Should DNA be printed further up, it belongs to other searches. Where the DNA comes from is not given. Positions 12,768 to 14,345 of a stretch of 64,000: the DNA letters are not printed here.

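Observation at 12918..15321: Pair of conserved unknowns: large membrane-anchored protein and a sigma-70-region-4/winged-helix DNA-binding protein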

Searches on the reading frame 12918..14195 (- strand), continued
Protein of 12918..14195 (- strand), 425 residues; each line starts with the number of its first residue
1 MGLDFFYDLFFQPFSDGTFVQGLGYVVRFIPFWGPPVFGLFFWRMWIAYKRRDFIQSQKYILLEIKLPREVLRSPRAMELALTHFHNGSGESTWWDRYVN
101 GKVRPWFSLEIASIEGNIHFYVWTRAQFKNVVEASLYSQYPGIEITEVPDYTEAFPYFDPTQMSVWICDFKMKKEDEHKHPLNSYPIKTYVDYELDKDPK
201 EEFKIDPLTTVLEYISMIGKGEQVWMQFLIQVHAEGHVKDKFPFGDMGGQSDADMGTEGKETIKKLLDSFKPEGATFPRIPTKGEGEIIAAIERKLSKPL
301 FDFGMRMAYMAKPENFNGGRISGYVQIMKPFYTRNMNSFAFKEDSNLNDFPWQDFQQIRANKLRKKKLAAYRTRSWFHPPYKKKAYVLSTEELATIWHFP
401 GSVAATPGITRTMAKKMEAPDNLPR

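Call 35: fold_search(model_id=the predicted structure, library=pdb)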
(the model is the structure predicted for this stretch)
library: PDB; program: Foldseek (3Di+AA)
matches with E <= 10: 569; with E <= 0.001: 5
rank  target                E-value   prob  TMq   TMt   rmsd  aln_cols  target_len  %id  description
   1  7o42_A                2.2e-05  1.00  0.37  0.19   8.3       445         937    8  TrwK/VirB4unbound trimer of dimers complex (with Hcp1) from the R388 type IV secretion system determined by cryo-EM. (released 2022-06-22)
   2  7o43_A                1.1e-04  1.00  0.36  0.21   8.2       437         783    8  TrwK/VirB4unbound dimer complex from R388 type IV secretion system determined by cryo-EM. (released 2022-06-22)
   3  8rtb_B                4.9e-04  0.99  0.35  0.24   8.6       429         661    8  Extended inner membrane complex (IMC) protomer structure (TrwM/VirB3-TrwK/VirB4-TrwI/VirB6-TrwG/VirB8-TrwE/VirB10) fro (released 2024-06-19)
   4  7o42_E                6.1e-04  1.00  0.37  0.19   7.8       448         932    7  TrwK/VirB4unbound trimer of dimers complex (with Hcp1) from the R388 type IV secretion system determined by cryo-EM. (released 2022-06-22)
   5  8rtd_h                7.3e-04  0.99  0.35  0.33   8.9       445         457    8  Stalk-Arches-IMC structure from the fully-assembled R388 type IV secretion system determined by cryo-EM. (released 2024-06-19)
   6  7o41_B                1.0e-03  0.99  0.35  0.24  10.2       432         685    7  Hexameric composite model of the Inner Membrane Complex (IMC) with the Arches from the fully-assembled R388 type IV se (released 2022-06-22)
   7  8rtd_P                1.1e-03  0.98  0.34  0.21   8.7       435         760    8  Stalk-Arches-IMC structure from the fully-assembled R388 type IV secretion system determined by cryo-EM. (released 2024-06-19)
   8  8rtd_V                1.1e-03  0.99  0.34  0.23   8.3       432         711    7  Stalk-Arches-IMC structure from the fully-assembled R388 type IV secretion system determined by cryo-EM. (released 2024-06-19)
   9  8p1i_C                3.9e-03  0.16  0.12  0.06  26.9       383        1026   10  Single particle cryo-EM co-structure of Klebsiella pneumoniae AcrB with the BDM91288 efflux pump inhibitor at 2.97 Ang (released 2024-01-17)
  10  4pzf_A                4.4e-03  0.77  0.20  0.18  12.4       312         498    9  Berberine bridge enzyme G164A variant, a reticuline dehydrogenase (released 2014-04-23)
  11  7o43_B                5.2e-03  0.99  0.38  0.23   7.9       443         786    7  TrwK/VirB4unbound dimer complex from R388 type IV secretion system determined by cryo-EM. (released 2022-06-22)
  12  4pzf_B                5.2e-03  0.63  0.22  0.19  14.3       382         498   10  Berberine bridge enzyme G164A variant, a reticuline dehydrogenase (released 2014-04-23)
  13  7o41_A                6.5e-03  0.96  0.34  0.21  10.2       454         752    6  Hexameric composite model of the Inner Membrane Complex (IMC) with the Arches from the fully-assembled R388 type IV se (released 2022-06-22)
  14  4pzf_D                6.5e-03  0.66  0.19  0.17  11.7       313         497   10  Berberine bridge enzyme G164A variant, a reticuline dehydrogenase (released 2014-04-23)
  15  2gif_B                1.2e-02  0.12  0.12  0.06  27.1       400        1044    8  Asymmetric structure of trimeric AcrB from Escherichia coli (released 2006-09-12)
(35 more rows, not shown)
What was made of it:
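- Closest known: VirB4. Same: The DUF8128 model's best solved-structure matches are TrwK/VirB4 (call 35).
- The VirB4 fold match has low TM-scores (0.34-0.38, rmsd about 8 A; call 35).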

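Call 40: search_protein_families(library=phrogs, proteins=[window:12918-14195:-], max_evalue=1)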
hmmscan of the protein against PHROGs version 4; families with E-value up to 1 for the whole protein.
window:12918-14195:- (425 aa): 2 families
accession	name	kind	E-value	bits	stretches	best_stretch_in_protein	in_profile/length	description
phrog_5156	-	unknown function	5.4e-05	22.4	1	103-158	75-130/824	-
phrog_31297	-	unknown function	0.34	11.7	1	136-203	66-132/204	-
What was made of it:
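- Closest known: Large Bacillus phage proteins. Same: There is a short sequence match to an 824-position phage profile (call 40).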

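Call 77: search_dna_similar(query=window:12918-14195:-, collection=plasmids, mode=protein, max_evalue=0.01, max_rows=15)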
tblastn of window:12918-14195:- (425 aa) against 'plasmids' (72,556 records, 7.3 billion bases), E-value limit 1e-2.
No match.
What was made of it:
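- Tried and rejected: Mobile-element origin. tblastn of DUF8128 against plasmids found no match (call 77).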

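Call 98: fold_search(model_id=the predicted structure, library=viral)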
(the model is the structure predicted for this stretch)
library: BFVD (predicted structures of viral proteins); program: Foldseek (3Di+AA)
matches with E <= 10: 663; with E <= 0.001: 6
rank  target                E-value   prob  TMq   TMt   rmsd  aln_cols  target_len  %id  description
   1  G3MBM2                1.5e-15  1.00  0.48  0.26  10.5       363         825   18  Gp156 [Bacillus phage G]
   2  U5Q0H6                1.5e-13  1.00  0.52  0.41   5.2       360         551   14  Uncharacterized protein [Bacillus phage Slash]
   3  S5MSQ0                5.0e-13  1.00  0.50  0.25  10.1       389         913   14  Lipid A export ATP-binding/permease protein Msb [Bacillus phage JL]
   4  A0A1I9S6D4            8.9e-08  1.00  0.35  0.43  11.8       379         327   11  (no name in the UniProt tables at hand)
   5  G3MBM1                3.8e-07  1.00  0.38  0.31   8.8       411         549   12  Gp155 [Bacillus phage G]
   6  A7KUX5                3.8e-06  1.00  0.36  0.22  10.0       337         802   12  (no name in the UniProt tables at hand)
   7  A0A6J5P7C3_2          2.2e-02  0.16  0.15  0.07  21.9       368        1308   10  Uncharacterized protein [uncultured Caudovirales phage]
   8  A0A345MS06            4.6e-02  0.35  0.14  0.14   8.6       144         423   12  (no name in the UniProt tables at hand)
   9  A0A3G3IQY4            1.3e-01  0.28  0.13  0.11   9.5       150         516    9  (no name in the UniProt tables at hand)
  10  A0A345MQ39            1.5e-01  0.20  0.12  0.20  10.8       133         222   13  (no name in the UniProt tables at hand)
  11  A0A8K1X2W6            1.5e-01  0.20  0.12  0.09   7.8       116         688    9  Nonstructural protein [SAfia-400D ambidensovirus]
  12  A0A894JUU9            1.6e-01  0.35  0.15  0.19   7.2       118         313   10  (no name in the UniProt tables at hand)
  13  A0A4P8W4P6            2.0e-01  0.33  0.15  0.21   7.0       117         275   12  (no name in the UniProt tables at hand)
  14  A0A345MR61            2.8e-01  0.12  0.13  0.15  14.2       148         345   11  (no name in the UniProt tables at hand)
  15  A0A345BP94            2.9e-01  0.18  0.14  0.14  10.2       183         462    9  (no name in the UniProt tables at hand)
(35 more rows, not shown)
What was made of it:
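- On Anti-sigma factor (as a reading of the 425-aa protein): The predicted fold matches VirB4 and phage proteins instead (calls 35, 98).
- Closest known: Large Bacillus phage proteins. Same: The N-terminal parts share the DUF8128 predicted fold, E 1e-13 to 1e-15, TM 0.48-0.52 (call 98).
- Foldseek top hits are TrwK/VirB4, E 2e-5 (call 35), and 550-910-aa Bacillus phage proteins, E 1e-13 to 1e-15 (call 98).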
